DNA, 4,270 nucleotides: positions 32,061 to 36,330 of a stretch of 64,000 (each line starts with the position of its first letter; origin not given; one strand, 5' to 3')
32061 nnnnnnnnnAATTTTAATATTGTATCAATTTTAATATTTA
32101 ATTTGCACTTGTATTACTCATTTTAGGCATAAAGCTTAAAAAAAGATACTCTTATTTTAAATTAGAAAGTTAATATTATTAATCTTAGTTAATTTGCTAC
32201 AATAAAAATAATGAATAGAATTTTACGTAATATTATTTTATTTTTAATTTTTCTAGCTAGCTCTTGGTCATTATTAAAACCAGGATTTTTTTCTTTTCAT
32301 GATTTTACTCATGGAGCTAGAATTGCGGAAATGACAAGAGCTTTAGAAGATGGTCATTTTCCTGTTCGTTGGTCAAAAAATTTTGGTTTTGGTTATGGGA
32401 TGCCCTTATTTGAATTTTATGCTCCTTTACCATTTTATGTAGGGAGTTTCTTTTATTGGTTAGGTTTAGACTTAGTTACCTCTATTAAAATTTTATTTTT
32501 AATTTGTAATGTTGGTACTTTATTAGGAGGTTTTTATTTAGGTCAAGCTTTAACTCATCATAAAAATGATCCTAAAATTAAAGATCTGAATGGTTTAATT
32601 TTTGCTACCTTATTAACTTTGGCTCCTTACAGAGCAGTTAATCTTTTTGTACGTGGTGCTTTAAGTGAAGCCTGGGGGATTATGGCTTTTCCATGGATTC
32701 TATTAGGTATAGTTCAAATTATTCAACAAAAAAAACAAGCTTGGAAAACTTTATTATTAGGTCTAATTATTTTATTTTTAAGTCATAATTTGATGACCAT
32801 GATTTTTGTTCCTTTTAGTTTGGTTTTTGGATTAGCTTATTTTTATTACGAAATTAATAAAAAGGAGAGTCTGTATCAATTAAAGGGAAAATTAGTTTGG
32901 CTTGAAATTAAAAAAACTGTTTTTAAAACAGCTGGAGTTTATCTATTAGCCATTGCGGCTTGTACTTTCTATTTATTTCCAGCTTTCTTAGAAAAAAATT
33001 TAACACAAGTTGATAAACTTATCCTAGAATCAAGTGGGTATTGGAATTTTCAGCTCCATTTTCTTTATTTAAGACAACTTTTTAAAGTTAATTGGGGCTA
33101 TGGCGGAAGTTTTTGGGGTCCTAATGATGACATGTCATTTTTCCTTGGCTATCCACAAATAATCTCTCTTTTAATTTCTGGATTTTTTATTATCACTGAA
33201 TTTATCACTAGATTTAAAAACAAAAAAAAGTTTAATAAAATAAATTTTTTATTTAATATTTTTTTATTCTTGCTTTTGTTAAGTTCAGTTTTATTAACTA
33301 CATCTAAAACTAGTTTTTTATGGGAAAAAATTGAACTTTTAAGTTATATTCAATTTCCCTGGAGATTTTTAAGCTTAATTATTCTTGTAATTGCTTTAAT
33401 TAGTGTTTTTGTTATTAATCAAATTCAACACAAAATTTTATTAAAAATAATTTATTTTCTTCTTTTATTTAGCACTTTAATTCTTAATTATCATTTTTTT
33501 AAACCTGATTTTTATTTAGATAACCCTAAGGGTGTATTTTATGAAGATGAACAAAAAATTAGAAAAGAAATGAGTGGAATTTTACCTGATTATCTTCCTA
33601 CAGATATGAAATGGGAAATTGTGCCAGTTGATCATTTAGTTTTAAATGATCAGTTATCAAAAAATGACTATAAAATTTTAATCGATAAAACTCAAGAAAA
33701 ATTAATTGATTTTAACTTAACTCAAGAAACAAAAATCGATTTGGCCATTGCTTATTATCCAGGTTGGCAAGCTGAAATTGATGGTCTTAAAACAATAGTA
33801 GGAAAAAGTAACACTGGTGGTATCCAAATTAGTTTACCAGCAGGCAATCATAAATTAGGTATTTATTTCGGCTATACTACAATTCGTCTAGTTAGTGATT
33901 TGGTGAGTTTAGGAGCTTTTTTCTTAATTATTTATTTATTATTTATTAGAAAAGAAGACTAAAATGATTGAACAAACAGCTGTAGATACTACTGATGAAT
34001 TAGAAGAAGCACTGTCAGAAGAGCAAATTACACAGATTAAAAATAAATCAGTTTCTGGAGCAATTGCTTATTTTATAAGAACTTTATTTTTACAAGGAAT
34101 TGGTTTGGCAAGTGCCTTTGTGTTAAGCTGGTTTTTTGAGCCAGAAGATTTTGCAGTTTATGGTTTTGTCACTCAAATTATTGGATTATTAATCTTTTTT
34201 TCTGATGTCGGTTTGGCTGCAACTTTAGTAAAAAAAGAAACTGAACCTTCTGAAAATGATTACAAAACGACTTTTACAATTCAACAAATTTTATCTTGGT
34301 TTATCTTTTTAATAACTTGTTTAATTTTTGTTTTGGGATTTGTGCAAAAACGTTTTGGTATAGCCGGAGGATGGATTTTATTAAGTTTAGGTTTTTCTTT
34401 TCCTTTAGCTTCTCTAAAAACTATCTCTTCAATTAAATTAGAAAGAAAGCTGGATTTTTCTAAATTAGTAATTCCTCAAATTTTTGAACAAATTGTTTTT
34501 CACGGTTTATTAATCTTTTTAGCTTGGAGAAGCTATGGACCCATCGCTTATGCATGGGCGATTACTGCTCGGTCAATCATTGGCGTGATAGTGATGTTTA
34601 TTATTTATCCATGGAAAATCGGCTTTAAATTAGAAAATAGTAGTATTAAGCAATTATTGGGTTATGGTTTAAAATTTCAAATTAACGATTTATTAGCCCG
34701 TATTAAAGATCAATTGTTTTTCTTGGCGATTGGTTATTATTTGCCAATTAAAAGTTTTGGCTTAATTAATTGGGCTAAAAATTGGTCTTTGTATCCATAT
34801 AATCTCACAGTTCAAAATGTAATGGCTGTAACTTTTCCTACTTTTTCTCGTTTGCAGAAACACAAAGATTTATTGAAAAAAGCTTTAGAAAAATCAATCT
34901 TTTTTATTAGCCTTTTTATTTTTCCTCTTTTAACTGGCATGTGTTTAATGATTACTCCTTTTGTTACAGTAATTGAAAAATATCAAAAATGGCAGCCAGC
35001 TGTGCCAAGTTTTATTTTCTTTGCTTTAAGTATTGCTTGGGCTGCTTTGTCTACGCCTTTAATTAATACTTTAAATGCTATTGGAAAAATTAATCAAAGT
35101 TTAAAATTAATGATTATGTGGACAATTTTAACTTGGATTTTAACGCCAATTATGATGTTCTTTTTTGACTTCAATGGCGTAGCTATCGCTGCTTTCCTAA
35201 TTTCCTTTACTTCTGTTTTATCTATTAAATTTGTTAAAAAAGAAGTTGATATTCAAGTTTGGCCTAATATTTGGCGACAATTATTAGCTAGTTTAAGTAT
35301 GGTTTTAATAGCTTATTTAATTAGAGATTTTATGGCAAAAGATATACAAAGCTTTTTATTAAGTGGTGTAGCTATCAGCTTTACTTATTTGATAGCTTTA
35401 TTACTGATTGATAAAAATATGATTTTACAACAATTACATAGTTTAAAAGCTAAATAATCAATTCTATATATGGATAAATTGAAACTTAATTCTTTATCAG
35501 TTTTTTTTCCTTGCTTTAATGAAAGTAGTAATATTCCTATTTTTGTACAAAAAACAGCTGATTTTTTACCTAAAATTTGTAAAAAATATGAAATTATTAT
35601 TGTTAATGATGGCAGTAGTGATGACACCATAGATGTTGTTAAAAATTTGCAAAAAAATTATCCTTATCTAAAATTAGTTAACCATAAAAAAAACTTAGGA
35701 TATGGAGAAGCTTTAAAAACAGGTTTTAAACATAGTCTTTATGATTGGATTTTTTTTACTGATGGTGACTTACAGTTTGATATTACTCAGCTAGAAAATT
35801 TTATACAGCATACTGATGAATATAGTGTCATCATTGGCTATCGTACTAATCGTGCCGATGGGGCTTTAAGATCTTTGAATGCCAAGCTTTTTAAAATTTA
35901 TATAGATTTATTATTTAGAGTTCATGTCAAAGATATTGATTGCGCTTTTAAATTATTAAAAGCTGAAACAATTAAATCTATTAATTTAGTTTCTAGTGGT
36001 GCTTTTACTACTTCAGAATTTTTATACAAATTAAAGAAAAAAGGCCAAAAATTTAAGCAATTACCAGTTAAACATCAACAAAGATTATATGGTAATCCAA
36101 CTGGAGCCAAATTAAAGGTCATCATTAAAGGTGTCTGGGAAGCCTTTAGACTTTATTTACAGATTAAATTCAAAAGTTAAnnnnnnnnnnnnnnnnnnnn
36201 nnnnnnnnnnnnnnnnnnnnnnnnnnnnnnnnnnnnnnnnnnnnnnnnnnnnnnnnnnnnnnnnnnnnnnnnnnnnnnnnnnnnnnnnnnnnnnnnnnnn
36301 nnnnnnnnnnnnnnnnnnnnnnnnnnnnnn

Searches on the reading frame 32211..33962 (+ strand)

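Call 26: search_protein_families(library=ncbifam, proteins=[window:32211-33962:+], max_evalue=0.001)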
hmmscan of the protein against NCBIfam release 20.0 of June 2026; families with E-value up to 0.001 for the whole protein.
window:32211-33962:+ (583 aa): 0 families

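Call 27: search_protein_families(library=pfam, proteins=[window:32211-33962:+], max_evalue=0.001)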
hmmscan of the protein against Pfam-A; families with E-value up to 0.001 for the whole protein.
window:32211-33962:+ (583 aa): 1 family
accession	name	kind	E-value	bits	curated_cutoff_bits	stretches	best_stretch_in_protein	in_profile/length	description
PF09586.16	YfhO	-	0.00019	20.4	28.5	1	482-553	751-823/835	Bacterial membrane protein YfhO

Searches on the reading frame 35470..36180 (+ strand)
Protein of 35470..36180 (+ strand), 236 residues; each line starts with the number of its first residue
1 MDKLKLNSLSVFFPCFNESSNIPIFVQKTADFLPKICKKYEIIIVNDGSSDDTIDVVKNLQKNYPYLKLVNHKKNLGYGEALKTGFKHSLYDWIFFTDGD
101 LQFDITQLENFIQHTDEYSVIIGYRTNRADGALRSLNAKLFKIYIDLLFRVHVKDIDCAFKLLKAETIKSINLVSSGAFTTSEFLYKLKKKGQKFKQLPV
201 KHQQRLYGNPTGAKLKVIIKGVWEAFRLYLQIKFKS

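Call 26: search_protein_families(library=ncbifam, proteins=[window:35470-36180:+], max_evalue=0.001)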
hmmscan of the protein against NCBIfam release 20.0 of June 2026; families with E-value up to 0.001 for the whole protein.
window:35470-36180:+ (236 aa): 18 families
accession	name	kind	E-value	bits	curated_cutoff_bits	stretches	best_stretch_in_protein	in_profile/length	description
NF047588.1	GlcsyltransPgfSStrep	equivalog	4.6e-20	72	500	1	9-172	3-168/308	glycosyltransferase PgfS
NF007986.1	PRK10714.1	equivalog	2.3e-19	69.6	529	1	5-217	4-215/316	undecaprenyl-phosphate 4-deoxy-4-formamido-L-arabinose transferase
TIGR03937.1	PgaC_IcaA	equivalog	2.8e-18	66.1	422.3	1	5-116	43-151/407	poly-beta-1,6-N-acetyl-D-glucosamine synthase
TIGR04182.1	glyco_TIGR04182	equivalog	1.5e-12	47.5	325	1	10-233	3-219/293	S-layer glycoprotein N-glycosyltransferase AglJ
NF007482.0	PRK10073.1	equivalog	1.5e-11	43.9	423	1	6-108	5-103/334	glycosyltransferase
NF058614.1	PPMAGASynPpgS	equivalog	6.1e-11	42.2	370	1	11-222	4-213/226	polyprenyl-phospho-N-acetylgalactosaminyl synthase PpgS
TIGR04283.1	glyco_like_mftF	equivalog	2.9e-09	36.8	182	1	9-117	1-99/221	TIGR04283 family arsenosugar biosynthesis glycosyltransferase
NF041875.1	EPS_EpsD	equivalog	4.9e-09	36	370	1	9-117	1-106/325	exopolysaccharide biosynthesis glycosyltransferase EpsD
NF047683.1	TeichurnBiosyTuaG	equivalog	2.6e-08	33.8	400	1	8-118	7-114/252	teichuronic acid biosynthesis protein TuaG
NF041391.1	DPhHxTase_Halo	equivalog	1.8e-07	30.4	375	1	42-206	26-187/213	dolichyl-phosphate hexose transferase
NF050050.1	ProtGlycPglI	equivalog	3.6e-06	26.6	500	1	9-134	4-128/306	GalNAc(5)-diNAcBac-PP-undecaprenol beta-1,3-glucosyltransferase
NF038302.1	EPS_HpsE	equivalog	4.4e-06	25.9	300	1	9-103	3-99/307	hormogonium polysaccharide biosynthesis glycosyltransferase HpsE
NF045692.1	OglycostaseCruG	equivalog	6.6e-06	25.3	600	1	5-113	39-150/386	2'-O-glycosyltransferase CruG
NF053739.1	GlytfEpsEBac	equivalog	1.7e-05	23.9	450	1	35-120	26-115/265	glycosyltransferase EpsE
NF010496.0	PRK13915.1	equivalog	7.4e-05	22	262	1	6-102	30-128/307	glucosyl-3-phosphoglycerate synthase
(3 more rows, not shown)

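Call 27: search_protein_families(library=pfam, proteins=[window:35470-36180:+], max_evalue=0.001)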
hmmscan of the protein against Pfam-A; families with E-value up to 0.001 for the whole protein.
window:35470-36180:+ (236 aa): 3 families
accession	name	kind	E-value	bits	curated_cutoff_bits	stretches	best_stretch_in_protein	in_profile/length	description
PF00535.33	Glycos_transf_2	-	3.1e-25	89.5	23.3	1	10-146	1-142/168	Glycosyl transferase family 2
PF10111.15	Glyco_tranf_2_2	-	1.9e-07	31.3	27.3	1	38-110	28-101/276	Glycosyltransferase like family 2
PF13641.12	Glyco_tranf_2_3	-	0.00018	22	27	1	9-100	3-96/230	Glycosyltransferase like family 2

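Call 62: search_solved_structures(query=window:35470-36180:+, max_evalue=0.001)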
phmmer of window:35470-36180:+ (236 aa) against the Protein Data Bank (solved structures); distinct sequences matched with E-value up to 0.001: 14.
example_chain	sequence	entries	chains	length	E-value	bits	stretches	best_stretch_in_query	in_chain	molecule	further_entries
9bhc_C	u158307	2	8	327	4.1e-16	62.5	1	4-212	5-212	Undecaprenyl-phosphate 4-deoxy-4-formamido-L-arabinose transferase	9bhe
8vxh_A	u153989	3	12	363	5.5e-16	62.1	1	4-211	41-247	Undecaprenyl-phosphate 4-deoxy-4-formamido-L-arabinose transferase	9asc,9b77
9hwj_A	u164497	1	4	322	7.5e-16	61.6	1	7-210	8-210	Undecaprenyl-phosphate 4-deoxy-4-formamido-L-arabinose transferase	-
5ekp_C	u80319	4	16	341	1.7e-11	47.4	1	8-172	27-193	Uncharacterized glycosyltransferase sll0501 | Glycosyltransferase sll0501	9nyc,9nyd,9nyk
9nye_A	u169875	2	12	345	1.7e-11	47.4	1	8-172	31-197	Glycosyltransferase sll0501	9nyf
5eke_A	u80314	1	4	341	1.7e-11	47.3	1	8-172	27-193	Uncharacterized glycosyltransferase sll0501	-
2z86_A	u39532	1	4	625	8.1e-10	41.9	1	8-128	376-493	Chondroitin synthase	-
2z87_A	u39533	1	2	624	8.1e-10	41.9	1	8-128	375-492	Chondroitin synthase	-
5mlz_A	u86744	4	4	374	5.6e-08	35.9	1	8-200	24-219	Dolichol monophosphate mannose synthase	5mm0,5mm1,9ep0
3bcv_A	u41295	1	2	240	9.2e-06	28.6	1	9-107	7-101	Putative glycosyltransferase protein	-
8vh7_A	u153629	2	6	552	4e-05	26.5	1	13-101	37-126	Heparosan synthase B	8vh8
8viw_A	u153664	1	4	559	4.1e-05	26.5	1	13-101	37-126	Heparosan synthase B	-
6p61_A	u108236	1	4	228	8.8e-05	25.4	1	7-151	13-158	Glycosyltransferase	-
5hea_A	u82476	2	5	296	0.00065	22.6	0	13-110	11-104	Putative glycosyltransferase (GalT1)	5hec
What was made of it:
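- On GT-C(A) fold class: Und-P-sugar synthase-like GT2s lie in the window (call 62), and conserved basic residues sit in EL1, EL4 and EL5.
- Closest known: ArnT. Same: An ArnC-like Und-P-sugar synthase is encoded nearby (call 62).
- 35470 matches ArnC, GtrB and DPMS structures at E 4e-16 to 6e-8 (call 62).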
